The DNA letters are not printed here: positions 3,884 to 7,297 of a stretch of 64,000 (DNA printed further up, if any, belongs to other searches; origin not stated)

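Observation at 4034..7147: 1037-aa one-component regulator: AraC HTH + CBM-like module + degenerate GDPD-like domain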

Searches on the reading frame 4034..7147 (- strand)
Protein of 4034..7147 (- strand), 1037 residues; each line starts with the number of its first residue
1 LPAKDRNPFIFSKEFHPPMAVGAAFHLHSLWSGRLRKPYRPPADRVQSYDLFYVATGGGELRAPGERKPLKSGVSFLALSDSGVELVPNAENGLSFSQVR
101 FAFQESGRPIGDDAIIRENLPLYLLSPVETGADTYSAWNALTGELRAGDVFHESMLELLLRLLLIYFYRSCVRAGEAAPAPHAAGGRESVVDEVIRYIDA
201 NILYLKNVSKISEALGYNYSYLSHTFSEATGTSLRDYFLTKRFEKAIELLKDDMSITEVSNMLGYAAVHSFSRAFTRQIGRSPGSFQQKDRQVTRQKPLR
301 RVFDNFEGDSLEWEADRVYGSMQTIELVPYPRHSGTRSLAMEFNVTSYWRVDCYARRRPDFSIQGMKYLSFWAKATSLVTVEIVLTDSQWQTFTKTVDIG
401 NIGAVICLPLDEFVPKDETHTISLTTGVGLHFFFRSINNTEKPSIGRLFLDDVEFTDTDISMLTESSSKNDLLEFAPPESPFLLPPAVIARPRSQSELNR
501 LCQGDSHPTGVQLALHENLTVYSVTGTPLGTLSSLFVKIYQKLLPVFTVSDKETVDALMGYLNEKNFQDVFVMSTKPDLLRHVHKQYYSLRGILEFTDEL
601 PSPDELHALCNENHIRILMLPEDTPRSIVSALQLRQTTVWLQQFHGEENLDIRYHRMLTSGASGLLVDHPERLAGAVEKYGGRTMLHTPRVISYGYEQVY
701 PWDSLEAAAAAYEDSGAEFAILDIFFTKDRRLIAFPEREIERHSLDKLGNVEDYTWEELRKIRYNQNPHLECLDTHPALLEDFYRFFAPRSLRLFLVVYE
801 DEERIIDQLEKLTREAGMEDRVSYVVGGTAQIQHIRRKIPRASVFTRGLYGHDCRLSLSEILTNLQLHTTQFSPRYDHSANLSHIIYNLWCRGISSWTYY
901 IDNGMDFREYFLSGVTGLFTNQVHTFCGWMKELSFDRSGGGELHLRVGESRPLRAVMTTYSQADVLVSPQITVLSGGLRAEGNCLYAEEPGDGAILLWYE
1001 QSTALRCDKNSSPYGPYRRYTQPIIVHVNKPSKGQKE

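Call 3: search_protein_families(library=pfam, proteins=[window:4034-7147:-], max_evalue=1)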
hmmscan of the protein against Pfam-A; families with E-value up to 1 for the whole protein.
window:4034-7147:- (1037 aa): 3 families
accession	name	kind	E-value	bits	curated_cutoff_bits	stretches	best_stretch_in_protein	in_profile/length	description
PF12833.13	HTH_18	-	1.7e-17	63.9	33.6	1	212-288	2-79/80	Helix-turn-helix domain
PF00165.29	HTH_AraC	-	2.2e-10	40.8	26.6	2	251-287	6-41/42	Bacterial regulatory helix-turn-helix proteins, AraC family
PF03009.23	GDPD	-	0.00019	22.1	23.6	1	695-786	3-94/244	Glycerophosphoryl diester phosphodiesterase family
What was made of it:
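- On AraC/XylS transcription factor family: PF00165 40.8 bits (GA 26.6), two stretches (call 3).
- On GDPD (PF03009) glycerophosphodiester phosphodiesterases: 22.1 bits against GA 23.6, covering only profile positions 3-94 of 244 (call 3).
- Checked: AraC part: HTH_18 E=1.7e-17 and HTH_AraC E=2.2e-10 (call 3). GDPD: Pfam alone is sub-threshold (22.1 bits against GA 23.6, aa 695-786 only, call 3).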

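Call 4: search_protein_families(library=ncbifam, proteins=[window:4034-7147:-], max_evalue=1)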
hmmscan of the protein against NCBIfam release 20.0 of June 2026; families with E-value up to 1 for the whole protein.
window:4034-7147:- (1037 aa): 30 families (the best 25 are shown)
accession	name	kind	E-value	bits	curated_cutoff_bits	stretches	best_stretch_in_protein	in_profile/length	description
TIGR04094.1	adjacent_YSIRK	equivalog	3.7e-15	55.8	200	1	189-287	285-383/383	YSIRK-targeted surface antigen transcriptional regulator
NF012144.2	ramA_TF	equivalog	2e-11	44.3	180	1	189-290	5-107/108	RamA family antibiotic efflux transcriptional regulator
NF007860.0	PRK10572.1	equivalog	6.1e-11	41.7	208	1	187-293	181-288/292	arabinose operon transcriptional regulator AraC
NF007584.0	PRK10219.1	equivalog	8.1e-10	39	174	1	188-288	4-105/107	superoxide response transcriptional regulator SoxS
NF047455.1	TF_Staph_AryK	equivalog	1.4e-09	36.8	850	1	184-297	152-266/759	transcriptional regulator AryK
NF006902.0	PRK09393.1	equivalog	2.8e-08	33.3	425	1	187-290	218-322/327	transcriptional regulator FtrA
NF049932.1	TranspRegBtr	equivalog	4e-07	28.9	900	1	195-292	170-268/531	bacillibactin transport transcriptional regulator Btr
NF049968.1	QhpR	equivalog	5e-07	29.2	250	1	229-286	225-283/284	AraC-like transcriptional regulator QhpR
NF033869.1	viru_reg_Rsp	equivalog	2.3e-06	26.3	400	1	188-296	146-255/701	AraC family transcriptional regulator Rsp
NF052371.1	TransRegGbdRPseu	equivalog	3.9e-06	26.1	480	1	182-292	218-329/365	choline metabolism transcriptional regulator GbdR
NF047788.1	TransRegPocR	equivalog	8.7e-06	25.2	500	1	187-291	187-292/296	transcriptional regulator PocR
NF010025.2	PRK13500.1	equivalog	1.7e-05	24.6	525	1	145-292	137-280/282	HTH-type transcriptional activator RhaR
TIGR02297.1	HpaA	equivalog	3.1e-05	23.4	274.65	1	131-288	131-286/287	4-hydroxyphenylacetate catabolism regulatory protein HpaA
NF050186.1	TransRegGliRPseudo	equivalog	4e-05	23.1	570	1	210-290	257-337/338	AraC family transcriptional regulator GliR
NF010026.0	PRK13501.1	equivalog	5.8e-05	22.4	363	1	140-291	132-279/290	HTH-type transcriptional activator RhaR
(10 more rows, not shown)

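Call 6: find_homologous_proteins(query=window:4034-7147:-)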
Query window:4034-7147:- (1037 aa): 7 proteins with E <= 0.001 among 8000 candidates.
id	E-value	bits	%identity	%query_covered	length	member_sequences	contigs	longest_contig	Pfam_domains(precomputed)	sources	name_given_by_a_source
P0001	0.0e+0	2406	100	100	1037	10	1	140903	PF12833.14,PF00165.30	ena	-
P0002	0.0e+0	2027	86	98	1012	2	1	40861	PF12833.14,PF00165.30,PF03009.24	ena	-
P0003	0.0e+0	1217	54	99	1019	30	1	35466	PF12833.14,PF00165.30,PF03009.24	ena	-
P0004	0.0e+0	1196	55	98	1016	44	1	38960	PF12833.14,PF00165.30,PF03009.24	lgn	-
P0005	0.0e+0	1185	54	99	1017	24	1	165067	PF12833.14,PF00165.30,PF03009.24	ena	-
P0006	0.0e+0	1170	53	99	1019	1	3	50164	PF12833.14,PF00165.30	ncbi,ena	-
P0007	1.7e-4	37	31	12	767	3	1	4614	PF12833.14,PF00165.30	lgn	-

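Call 17: find_encoding_contigs(protein=P0003, flank=10000, max_places=3)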
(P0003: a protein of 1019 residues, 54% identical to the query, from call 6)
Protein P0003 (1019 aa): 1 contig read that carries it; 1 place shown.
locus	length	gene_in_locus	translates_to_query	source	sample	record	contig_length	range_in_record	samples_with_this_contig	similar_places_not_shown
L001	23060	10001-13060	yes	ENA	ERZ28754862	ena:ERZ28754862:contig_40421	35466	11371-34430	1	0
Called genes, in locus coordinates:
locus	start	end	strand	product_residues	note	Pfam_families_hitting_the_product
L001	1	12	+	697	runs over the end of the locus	PF01436:NHL (faint), PF04893:Yip1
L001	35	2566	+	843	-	PF18952:DUF5696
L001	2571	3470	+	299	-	PF00528:BPD_transp_1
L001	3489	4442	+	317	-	PF00528:BPD_transp_1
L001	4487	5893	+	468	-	PF01547:SBP_bac_1, PF13416:SBP_bac_8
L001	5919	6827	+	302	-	-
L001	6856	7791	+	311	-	-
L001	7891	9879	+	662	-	PF08306:Glyco_hydro_98M, PF08307:Glyco_hydro_98C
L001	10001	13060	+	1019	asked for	PF00165:HTH_AraC (faint), PF12833:HTH_18, PF03009:GDPD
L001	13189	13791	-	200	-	PF12464:Mac, PF00132:Hexapep, PF14602:Hexapep_2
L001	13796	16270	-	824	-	PF18146:CinA_KH, PF02464:CinA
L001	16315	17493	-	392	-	PF22025:ThiI_fer, PF02926:THUMP, PF02568:ThiI, PF06508:QueC (faint)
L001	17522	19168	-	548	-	-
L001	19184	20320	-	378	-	PF00266:Aminotran_5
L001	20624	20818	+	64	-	-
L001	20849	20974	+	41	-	-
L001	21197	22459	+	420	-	PF13167:GTP-bdg_N, PF16360:GTP-bdg_M, PF00350:Dynamin_N (faint), PF01926:MMR_HSR1, PF02421:FeoB_N (weak)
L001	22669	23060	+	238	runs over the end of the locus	-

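Call 18: find_encoding_contigs(protein=P0005, flank=10000, max_places=3)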
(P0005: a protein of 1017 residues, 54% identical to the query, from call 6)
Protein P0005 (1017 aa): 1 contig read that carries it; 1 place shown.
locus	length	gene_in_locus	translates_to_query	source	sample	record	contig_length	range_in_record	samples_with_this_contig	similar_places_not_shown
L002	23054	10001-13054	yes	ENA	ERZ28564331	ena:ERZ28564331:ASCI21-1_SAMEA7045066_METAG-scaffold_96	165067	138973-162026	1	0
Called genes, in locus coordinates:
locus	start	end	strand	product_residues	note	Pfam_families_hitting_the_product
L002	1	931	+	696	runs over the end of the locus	PF01436:NHL (weak), PF17170:DUF5128 (faint), PF04893:Yip1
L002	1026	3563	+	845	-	PF18952:DUF5696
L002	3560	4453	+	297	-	PF00528:BPD_transp_1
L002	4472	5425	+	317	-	PF00528:BPD_transp_1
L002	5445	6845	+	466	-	PF01547:SBP_bac_1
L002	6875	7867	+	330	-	-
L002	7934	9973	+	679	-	PF08306:Glyco_hydro_98M, PF08307:Glyco_hydro_98C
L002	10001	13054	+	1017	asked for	PF00165:HTH_AraC (faint), PF12833:HTH_18, PF03009:GDPD (faint)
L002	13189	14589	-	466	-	PF01943:Polysacc_synt (faint), PF13440:Polysacc_synt_3 (weak), PF01554:MatE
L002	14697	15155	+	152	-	PF08280:HTH_Mga (weak), PF13404:HTH_AsnC-type, PF13412:HTH_24, PF01037:AsnC_trans_reg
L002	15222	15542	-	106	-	PF13847:Methyltransf_31 (weak), PF08241:Methyltransf_11 (weak), PF13649:Methyltransf_25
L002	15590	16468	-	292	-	PF12833:HTH_18, PF00165:HTH_AraC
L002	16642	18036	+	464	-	-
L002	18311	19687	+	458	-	PF09479:Flg_new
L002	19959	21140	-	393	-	PF06081:ArAE_1, PF11728:ArAE_1_C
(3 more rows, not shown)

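Call 34: predict_structure(alignment_id=A1)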
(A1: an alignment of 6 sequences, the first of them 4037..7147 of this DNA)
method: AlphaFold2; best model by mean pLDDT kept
length: 1037 residues; sequences in the alignment: 6
mean_pLDDT: 52.4   pTM: 0.28
mean pLDDT of the five models: 52.4, 51.8, 46.2, 46.1, 44.7
residues with pLDDT >= 90: 0; 70-90: 266; 50-70: 277; < 50: 494
segments of 3 or more residues with pLDDT < 50: 1-13, 108-110, 148-153, 177-186, 253-257, 265-337, 344-353, 401-403, 436-444, 460-517, 521-548, 561-581, 583-702, 827-830, 843-933, 936-940, 958-963, 1001-1019, 1033-1037
pLDDT, mean of each block of 10 residues (from residue 1): 32 52 75 76 74 83 82 82 79 79 63 65 79 60 55 61 78 51 44 75 62 56 72 75 68 52 46 34 27 26 38 32 41 42 42 54 69 62 75 72 62 68 63 50 51 61 28 24 23 31 30 44 37 35 41 57 42 45 40 28 36 27 32 25 23 23 26 34 25 32 62 61 79 71 59 81 58 68 84 68 77 82 56 61 41 27 27 27 37 26 29 27 30 46 76 62 58 81 83 71 37 41 72 44
secondary structure, 60 per line:
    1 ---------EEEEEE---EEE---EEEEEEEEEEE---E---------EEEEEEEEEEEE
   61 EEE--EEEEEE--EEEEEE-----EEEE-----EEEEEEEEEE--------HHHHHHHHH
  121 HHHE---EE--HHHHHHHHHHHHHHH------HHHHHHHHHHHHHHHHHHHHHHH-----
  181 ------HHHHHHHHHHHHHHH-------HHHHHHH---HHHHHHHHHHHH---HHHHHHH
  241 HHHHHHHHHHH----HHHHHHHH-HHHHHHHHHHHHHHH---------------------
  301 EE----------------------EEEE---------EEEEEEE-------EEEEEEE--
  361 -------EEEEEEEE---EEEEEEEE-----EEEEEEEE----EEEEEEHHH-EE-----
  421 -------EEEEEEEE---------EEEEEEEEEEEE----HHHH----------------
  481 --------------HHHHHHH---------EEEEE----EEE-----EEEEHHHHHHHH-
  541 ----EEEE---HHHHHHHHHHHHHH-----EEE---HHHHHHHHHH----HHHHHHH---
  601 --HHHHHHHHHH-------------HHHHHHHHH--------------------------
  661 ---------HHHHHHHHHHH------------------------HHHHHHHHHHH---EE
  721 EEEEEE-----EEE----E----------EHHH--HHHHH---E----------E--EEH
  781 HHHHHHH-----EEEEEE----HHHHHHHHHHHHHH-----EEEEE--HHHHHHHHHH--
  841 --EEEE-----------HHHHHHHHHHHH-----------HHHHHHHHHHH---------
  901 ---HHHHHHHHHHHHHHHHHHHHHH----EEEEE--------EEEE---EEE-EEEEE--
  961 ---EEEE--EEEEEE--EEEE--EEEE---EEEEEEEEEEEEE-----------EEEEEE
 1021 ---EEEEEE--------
elements in order (helices of 4 or more, strands of 3 or more residues): E10-15 E19-21 E25-35 E49-63 E66-71 E74-79 E85-88 E94-103 H112-123 H132-146 H153-175 H187-201 H209-215 H219-230 H234-251 H256-263 H265-279 E325-328 E338-344 E352-358 E368-375 E379-386 E392-399 E404-409 E428-435 E445-456 H461-464 H495-501 E511-515 E520-522 E528-531 H532-539 E545-548 H552-565 E571-573 H577-586 H591-597 H603-612 H626-634 H670-680 H705-715 E719-726 E732-734 H756-760 H780-787 E793-798 H803-816 E822-826 H829-838 E843-846 H858-869 H881-891 H904-925 E930-934 E943-946 E950-952 E954-958 E964-967 E970-975 E978-981 E984-987 E991-1003 E1015-1020 E1024-1029
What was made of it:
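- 6617..7126 (-): aa 8-177: AraC-type cupin domain plus helical linker (classical AraC sensor/dimerisation module). Beta-strands at pLDDT about 80 in the first model (call 34).
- Tried and rejected: Full-length AF2 with only six sequences gave pLDDT 52 and was not used for fold assignment (call 34).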

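Call 42: find_related_loci(query=A1, collection=genome_contigs, flank=10000)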
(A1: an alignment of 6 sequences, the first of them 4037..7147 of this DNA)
Query A1 (1037 aa) in genome_contigs; peptide patterns used: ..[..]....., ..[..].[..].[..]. (x = any residue, [..] = any of these).
164 stretches matched a pattern; 4 encode a relative of the query (tblastn E <= 1e-3); 4 distinct loci.
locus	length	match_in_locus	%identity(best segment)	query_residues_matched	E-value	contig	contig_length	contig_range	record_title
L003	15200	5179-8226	53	1-1026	0e+0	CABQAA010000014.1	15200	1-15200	MAG TPA_asm: uncultured Ruminococcaceae bacterium isolate MGYG-HGUT-00388 genome assembly, contig: GUT_GENOME008483_14,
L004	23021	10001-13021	55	8-1026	0e+0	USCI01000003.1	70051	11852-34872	uncultured Ruminococcaceae bacterium isolate UMGS1591 genome assembly, contig: NODE_198_length_70051_cov_7.509886, whole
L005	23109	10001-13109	54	3-1028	0e+0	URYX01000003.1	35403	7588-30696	uncultured Ruminococcaceae bacterium isolate UMGS1487 genome assembly, contig: NODE_345_length_35403_cov_3.950294, whole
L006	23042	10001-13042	54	1-1026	0e+0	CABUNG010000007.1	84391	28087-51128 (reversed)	MAG TPA_asm: uncultured Ruminococcaceae bacterium isolate MGYG-HGUT-04159 genome assembly, contig: GUT_GENOME258161_7, w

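Call 61: list_cluster_members(proteins=[P0006, P0008, P0051, P0010, P0019, P0035, P0014])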
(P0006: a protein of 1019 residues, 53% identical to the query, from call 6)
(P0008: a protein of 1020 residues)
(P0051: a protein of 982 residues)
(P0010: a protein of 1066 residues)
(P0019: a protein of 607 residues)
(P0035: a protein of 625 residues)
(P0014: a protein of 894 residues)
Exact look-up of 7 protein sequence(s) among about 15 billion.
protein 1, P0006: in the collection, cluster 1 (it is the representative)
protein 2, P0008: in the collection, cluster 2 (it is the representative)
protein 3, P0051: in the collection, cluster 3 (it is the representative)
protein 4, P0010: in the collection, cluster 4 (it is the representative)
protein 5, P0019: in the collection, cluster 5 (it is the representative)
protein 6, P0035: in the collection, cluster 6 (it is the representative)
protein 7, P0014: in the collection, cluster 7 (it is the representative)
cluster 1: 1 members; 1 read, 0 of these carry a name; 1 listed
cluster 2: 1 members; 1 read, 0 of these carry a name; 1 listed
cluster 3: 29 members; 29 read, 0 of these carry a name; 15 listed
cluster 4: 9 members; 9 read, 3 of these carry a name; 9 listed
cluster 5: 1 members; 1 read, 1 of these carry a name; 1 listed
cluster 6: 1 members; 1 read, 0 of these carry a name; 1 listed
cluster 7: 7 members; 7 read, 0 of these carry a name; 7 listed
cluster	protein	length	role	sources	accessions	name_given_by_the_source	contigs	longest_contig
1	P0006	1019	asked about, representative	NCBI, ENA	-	-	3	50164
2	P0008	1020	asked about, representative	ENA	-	-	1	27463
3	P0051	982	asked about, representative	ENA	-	-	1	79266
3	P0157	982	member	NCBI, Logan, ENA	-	-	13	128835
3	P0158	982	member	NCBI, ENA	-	-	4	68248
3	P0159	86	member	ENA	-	-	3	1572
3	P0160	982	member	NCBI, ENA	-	-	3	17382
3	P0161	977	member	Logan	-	-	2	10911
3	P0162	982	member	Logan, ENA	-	-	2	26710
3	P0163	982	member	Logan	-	-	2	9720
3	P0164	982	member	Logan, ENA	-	-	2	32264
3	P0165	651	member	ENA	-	-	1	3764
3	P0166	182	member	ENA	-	-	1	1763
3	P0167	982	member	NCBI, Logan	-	-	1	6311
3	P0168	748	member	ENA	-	-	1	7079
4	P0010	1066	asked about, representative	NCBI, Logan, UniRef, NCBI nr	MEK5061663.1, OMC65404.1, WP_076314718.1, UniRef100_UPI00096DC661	hypothetical protein BK126_22120 [Paenibacillus sp. FSL H7-0326] | glycerophosphodiester phosphodiesterase family protein n=1 Tax=Paenibacillus sp. FSL ... | glycerophosphodiester phosphodiesterase family protein [Paenibacillus sp. FSL H7-0326]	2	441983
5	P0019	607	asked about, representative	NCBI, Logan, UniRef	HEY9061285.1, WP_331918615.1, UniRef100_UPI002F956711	MAG TPA: glycerophosphodiester phosphodiesterase family protein [Pseudobacteroides sp.] | glycerophosphodiester phosphodiesterase n=1 Tax=Pseudobacteroides sp. TaxID=1968840 ...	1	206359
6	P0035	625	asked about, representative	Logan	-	-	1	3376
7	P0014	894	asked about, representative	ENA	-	-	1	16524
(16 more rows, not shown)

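Call 69: find_encoding_contigs(protein=P0002, flank=10000, max_places=2)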
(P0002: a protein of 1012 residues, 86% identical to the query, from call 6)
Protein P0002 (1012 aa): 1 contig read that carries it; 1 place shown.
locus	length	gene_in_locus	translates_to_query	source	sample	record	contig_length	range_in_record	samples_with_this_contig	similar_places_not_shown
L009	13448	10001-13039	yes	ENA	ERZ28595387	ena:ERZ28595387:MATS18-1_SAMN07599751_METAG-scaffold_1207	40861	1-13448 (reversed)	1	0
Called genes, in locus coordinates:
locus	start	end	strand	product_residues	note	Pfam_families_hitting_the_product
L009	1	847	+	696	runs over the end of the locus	PF01436:NHL (faint), PF06739:SBBP (faint), PF04893:Yip1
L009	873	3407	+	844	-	PF18952:DUF5696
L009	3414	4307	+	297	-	PF00528:BPD_transp_1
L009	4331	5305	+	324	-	PF00528:BPD_transp_1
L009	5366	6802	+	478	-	PF01547:SBP_bac_1, PF13416:SBP_bac_8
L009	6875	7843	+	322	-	-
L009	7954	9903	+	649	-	PF08306:Glyco_hydro_98M, PF08307:Glyco_hydro_98C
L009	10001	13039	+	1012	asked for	PF00165:HTH_AraC (faint), PF12833:HTH_18, PF03009:GDPD (faint)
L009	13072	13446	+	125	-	?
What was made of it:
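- Synteny NHL/Yip1 - DUF5696 - 2 permeases - SBP - unknown - GH98 - regulator is kept at 54-86% identity while the downstream context differs (calls 17, 18, 69).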

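Call 76: find_homologous_proteins(query=A5, max_evalue=1e-10)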
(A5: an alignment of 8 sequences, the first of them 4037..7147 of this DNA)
Query A5 (8 sequences) (1037 aa, profile of the alignment): 6 proteins with E <= 1e-10 among 8000 candidates.
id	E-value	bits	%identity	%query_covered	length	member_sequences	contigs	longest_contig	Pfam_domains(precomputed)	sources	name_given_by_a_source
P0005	0.0e+0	1768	54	99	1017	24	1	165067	PF12833.14,PF00165.30,PF03009.24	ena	-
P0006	0.0e+0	1767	53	99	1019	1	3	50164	PF12833.14,PF00165.30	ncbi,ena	-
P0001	0.0e+0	1738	100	100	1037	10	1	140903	PF12833.14,PF00165.30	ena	-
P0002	0.0e+0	1731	86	98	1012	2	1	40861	PF12833.14,PF00165.30,PF03009.24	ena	-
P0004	0.0e+0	1708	55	98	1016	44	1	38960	PF12833.14,PF00165.30,PF03009.24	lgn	-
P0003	0.0e+0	1646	54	99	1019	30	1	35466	PF12833.14,PF00165.30,PF03009.24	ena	-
